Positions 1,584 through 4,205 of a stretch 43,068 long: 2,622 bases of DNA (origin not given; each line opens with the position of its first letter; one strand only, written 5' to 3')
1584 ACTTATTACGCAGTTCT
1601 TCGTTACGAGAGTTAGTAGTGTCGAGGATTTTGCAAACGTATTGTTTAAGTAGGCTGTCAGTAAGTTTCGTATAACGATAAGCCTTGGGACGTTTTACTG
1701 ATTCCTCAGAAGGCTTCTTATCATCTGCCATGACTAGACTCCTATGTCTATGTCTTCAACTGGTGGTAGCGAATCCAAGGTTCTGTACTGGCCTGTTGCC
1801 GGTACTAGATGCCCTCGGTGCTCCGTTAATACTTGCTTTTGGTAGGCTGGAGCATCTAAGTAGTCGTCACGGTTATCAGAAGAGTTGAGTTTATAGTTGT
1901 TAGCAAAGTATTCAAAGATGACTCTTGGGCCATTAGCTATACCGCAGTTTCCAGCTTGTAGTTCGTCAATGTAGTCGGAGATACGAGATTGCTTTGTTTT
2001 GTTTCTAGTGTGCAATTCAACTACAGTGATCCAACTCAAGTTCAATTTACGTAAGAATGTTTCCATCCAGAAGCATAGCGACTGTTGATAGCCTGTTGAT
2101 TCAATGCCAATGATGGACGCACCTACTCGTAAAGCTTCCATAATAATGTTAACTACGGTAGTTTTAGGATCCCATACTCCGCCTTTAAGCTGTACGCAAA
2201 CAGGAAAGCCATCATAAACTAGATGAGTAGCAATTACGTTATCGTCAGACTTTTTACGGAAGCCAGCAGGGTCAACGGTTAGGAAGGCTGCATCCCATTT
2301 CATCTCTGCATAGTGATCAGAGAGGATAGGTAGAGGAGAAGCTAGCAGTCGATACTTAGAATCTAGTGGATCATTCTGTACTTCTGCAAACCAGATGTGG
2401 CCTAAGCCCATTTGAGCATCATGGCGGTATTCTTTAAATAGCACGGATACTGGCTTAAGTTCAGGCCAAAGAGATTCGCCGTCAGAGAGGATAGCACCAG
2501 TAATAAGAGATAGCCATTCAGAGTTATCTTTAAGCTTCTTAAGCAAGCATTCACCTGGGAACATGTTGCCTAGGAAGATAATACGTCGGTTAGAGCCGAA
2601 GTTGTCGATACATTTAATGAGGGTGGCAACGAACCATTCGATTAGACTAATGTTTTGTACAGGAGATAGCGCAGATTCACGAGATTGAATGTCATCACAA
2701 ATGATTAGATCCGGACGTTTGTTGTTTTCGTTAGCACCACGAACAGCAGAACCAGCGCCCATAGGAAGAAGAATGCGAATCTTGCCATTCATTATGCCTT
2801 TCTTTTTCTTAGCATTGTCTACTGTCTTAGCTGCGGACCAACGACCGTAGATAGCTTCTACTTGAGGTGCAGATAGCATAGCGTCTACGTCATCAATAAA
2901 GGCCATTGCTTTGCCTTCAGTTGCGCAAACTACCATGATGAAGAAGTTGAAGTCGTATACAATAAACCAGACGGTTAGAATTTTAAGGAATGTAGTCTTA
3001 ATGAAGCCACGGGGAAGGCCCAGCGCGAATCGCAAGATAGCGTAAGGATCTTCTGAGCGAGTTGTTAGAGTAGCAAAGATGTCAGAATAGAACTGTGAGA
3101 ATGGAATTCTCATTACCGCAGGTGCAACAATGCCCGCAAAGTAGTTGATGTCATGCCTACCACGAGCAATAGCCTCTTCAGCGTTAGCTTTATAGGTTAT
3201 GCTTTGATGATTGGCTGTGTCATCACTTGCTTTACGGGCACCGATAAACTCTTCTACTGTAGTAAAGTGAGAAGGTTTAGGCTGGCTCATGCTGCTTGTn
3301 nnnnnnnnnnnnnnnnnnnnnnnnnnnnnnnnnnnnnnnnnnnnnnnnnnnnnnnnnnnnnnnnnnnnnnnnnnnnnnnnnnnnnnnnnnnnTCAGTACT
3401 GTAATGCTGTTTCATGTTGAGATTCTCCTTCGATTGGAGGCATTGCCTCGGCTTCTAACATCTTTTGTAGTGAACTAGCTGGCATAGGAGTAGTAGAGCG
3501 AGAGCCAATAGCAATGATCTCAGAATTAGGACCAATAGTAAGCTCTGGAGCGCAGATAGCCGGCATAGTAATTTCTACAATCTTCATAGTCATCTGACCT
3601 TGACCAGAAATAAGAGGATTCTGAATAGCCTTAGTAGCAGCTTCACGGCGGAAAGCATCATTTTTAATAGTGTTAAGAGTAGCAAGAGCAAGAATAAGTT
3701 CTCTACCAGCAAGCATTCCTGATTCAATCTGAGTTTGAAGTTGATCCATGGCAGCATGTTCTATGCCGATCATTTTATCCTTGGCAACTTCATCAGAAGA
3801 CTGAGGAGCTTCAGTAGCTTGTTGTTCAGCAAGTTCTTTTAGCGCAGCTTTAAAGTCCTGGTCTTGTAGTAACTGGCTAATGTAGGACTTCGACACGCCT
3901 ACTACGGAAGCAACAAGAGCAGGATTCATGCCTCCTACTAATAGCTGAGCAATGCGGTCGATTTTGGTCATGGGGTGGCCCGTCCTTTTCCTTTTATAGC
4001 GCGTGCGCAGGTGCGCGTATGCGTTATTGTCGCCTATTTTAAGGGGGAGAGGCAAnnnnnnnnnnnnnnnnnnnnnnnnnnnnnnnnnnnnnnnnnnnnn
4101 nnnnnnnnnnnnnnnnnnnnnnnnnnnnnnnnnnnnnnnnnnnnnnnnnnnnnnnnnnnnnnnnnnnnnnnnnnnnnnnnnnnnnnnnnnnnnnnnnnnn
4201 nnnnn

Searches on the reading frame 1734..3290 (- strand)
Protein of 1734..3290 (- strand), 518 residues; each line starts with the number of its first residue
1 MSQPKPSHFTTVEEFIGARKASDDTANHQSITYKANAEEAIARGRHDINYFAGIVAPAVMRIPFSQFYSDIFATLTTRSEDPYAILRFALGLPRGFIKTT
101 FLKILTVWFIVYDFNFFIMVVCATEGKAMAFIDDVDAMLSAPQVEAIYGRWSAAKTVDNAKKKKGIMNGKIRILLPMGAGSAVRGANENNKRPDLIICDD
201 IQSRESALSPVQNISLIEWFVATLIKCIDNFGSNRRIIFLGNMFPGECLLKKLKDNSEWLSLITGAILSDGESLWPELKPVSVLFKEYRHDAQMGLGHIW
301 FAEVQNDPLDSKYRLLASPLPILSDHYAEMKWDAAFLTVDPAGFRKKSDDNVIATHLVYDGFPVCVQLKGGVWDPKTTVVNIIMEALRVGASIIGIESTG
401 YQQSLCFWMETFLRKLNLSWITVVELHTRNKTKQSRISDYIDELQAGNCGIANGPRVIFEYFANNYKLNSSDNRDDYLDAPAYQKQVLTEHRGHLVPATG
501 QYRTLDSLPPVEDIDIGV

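Call 13: search_protein_families(library=pfam, proteins=[window:1734-3290:-], max_evalue=0.01)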
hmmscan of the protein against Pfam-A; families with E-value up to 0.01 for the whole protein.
window:1734-3290:- (518 aa): 0 families

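Call 14: search_dna_similar(query=window:1734-3290:-, collection=phages, mode=protein, max_rows=25)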
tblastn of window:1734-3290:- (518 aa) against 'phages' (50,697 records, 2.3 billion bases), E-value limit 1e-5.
Records with a match: 165; places in all: 165; records where one place covers at least 80% of the query: 20.
Best place of each record, by identity: <60% 165.
By first word of the organism name: Pseudomonas 86; Bacteriophage 14; Paenibacillus 13; Bacteroides 13; Bacillus 8; Ralstonia 7; Clostridium 3; Mannheimia 2; Haemophilus 2; Faecalibacterium 2; and 14 more.
By host as written in the record: Pseudomonas aeruginosa 41; - 32; Pseudomonas aeruginosa PA14 17; Paenibacillus larvae 11; Bacillus alcalophilus CGMCC 1.3604 3; Pseudomonas sp. 2; Ralstonia solanacearum 2; Mannheimia haemolytica 3927A 2; and 46 more.
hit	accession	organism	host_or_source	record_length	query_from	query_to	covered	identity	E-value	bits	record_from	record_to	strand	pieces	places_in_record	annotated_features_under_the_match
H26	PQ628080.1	Pseudomonas phage Neko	Pseudomonas aeruginosa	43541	1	517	100%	57.7%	0e+0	642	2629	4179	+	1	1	terminase large subunit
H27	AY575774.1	Pseudomonas phage PaP2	-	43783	1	517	100%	57.7%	0e+0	642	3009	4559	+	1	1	orf7: p07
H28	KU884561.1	Pseudomonas phage PaMx33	Pseudomonas aeruginosa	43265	1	517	100%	57.7%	0e+0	642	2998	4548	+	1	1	putative large terminase | ribosome_binding_site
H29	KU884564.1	Pseudomonas phage PaMx43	Pseudomonas aeruginosa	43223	1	517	100%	57.7%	0e+0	642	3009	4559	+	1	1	putative large terminase | ribosome_binding_site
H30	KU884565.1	Pseudomonas phage PaMx46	Pseudomonas aeruginosa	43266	1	517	100%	57.7%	0e+0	642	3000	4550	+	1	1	putative large terminase | ribosome_binding_site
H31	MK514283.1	Pseudomonas phage vB_PaeP_TF17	Psuedomonas aeruginosa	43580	1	517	100%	57.7%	0e+0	642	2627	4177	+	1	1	putative large terminase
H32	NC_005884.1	Pseudomonas phage PaP2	Pseudomonas aeruginosa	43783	1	517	100%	57.7%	0e+0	642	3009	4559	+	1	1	putative head assembly cofactor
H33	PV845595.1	Pseudomonas phage Ph_15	Pseudomonas aeruginosa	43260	1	517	100%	57.7%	0e+0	642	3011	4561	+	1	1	putative large terminase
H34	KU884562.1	Pseudomonas phage PaMx35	Pseudomonas aeruginosa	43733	5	517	99%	58.2%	0e+0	641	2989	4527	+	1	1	putative large terminase | ribosome_binding_site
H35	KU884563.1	Pseudomonas phage PaMx41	Pseudomonas aeruginosa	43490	5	517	99%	58.2%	0e+0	641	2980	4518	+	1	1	putative large terminase | ribosome_binding_site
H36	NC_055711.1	Pseudomonas phage PaMx41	Pseudomonas aeruginosa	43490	5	517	99%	58.2%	0e+0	641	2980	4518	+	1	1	putative large terminase | ribosome_binding_site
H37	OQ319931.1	Pseudomonas phage 20Aug470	Pseudomonas aeruginosa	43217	1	517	100%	57.6%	0e+0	643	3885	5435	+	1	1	terminase large subunit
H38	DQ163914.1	Pseudomonas phage 119X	-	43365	1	517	100%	57.5%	0e+0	640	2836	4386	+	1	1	record has no annotation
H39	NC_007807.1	Pseudomonas phage 119X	Pseudomonas aeruginosa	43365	1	517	100%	57.5%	0e+0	640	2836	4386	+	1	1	119X_gp07: hypothetical protein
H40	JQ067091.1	Pseudomonas phage PaMx32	Pseudomonas aeruginosa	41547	5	517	99%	58.0%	0e+0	638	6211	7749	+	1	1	record has no annotation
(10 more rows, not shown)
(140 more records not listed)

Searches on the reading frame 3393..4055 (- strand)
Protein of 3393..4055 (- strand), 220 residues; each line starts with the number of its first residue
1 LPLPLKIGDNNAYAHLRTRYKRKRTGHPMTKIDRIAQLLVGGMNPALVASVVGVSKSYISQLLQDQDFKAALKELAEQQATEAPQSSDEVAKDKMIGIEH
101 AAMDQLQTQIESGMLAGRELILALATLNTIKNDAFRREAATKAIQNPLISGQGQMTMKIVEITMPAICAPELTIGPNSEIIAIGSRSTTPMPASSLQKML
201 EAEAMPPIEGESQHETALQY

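Call 13: search_protein_families(library=pfam, proteins=[window:3393-4055:-], max_evalue=0.01)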
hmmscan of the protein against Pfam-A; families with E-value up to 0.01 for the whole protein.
window:3393-4055:- (220 aa): 1 family
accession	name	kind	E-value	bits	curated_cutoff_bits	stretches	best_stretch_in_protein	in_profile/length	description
PF08374.16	Protocadherin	-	0.0013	19.3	26.3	1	37-197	43-169/217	Protocadherin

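Call 80: search_protein_families(library=phrogs, proteins=[window:3393-4055:-], max_evalue=0.001)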
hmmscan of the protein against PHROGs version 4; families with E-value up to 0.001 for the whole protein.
window:3393-4055:- (220 aa): 2 families
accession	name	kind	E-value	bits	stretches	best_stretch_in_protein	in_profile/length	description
phrog_16503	-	head and packaging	3.6e-23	83.4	1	29-202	1-177/194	terminase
phrog_725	-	transcription regulation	0.00013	22.9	1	33-110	17-92/101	CII-like regulator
